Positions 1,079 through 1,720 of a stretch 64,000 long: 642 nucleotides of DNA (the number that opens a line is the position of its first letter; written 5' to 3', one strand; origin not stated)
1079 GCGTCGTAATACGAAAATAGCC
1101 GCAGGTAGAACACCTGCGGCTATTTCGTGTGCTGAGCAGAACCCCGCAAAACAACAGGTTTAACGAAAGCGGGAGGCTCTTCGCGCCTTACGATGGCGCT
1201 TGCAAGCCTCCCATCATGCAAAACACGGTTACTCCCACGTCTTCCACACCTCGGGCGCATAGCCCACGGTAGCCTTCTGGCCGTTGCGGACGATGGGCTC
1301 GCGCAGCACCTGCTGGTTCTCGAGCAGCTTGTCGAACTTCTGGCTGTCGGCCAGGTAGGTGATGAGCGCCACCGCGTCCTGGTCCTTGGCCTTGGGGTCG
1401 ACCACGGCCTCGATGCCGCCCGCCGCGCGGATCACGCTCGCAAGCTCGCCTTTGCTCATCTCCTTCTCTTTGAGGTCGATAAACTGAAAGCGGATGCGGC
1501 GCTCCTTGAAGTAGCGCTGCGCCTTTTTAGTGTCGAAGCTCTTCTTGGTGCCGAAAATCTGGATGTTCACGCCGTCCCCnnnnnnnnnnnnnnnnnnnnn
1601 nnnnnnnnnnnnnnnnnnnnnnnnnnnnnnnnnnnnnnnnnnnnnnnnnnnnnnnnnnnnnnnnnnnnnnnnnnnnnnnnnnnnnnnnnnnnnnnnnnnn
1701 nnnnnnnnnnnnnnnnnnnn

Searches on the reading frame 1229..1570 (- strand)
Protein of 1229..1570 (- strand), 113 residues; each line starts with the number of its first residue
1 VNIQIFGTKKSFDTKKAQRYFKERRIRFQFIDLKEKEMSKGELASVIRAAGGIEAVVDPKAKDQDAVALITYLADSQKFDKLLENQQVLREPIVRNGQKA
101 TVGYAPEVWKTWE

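Call 81: find_encoding_contigs(protein=window:1229-1570:-, flank=10000, max_places=2)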
Protein window:1229-1570:- (113 aa): 22 contigs read that carry it; 2 places shown.
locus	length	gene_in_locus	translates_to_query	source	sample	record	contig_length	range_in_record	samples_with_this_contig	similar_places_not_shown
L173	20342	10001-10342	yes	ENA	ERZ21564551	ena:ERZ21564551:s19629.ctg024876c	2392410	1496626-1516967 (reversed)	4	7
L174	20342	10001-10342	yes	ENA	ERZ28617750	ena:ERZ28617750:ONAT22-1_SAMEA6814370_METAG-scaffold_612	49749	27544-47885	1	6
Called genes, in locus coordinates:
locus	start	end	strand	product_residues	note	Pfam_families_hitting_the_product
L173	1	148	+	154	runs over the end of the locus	-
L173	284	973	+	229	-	-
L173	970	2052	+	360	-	PF00180:Iso_dh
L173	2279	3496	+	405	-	-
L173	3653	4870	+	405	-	PF04463:2-thiour_desulf, PF01048:PNP_UDP_1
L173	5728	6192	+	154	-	PF04074:DUF386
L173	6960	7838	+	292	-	PF00872:Transposase_mut, PF10551:MULE (weak)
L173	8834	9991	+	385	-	PF01593:Amino_oxidase (weak), PF13450:NAD_binding_8, PF03275:GLF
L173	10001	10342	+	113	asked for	PF03960:ArsC (weak)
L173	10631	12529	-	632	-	PF00664:ABC_membrane, PF00005:ABC_tran, PF13304:AAA_21 (faint)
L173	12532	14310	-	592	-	PF00664:ABC_membrane, PF00005:ABC_tran, PF02463:SMC_N (faint)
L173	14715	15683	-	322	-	-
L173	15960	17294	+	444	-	PF11187:Mbeg1-like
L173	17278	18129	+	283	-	PF01569:PAP2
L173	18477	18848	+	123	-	PF00708:Acylphosphatase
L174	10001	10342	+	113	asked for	PF03960:ArsC (weak)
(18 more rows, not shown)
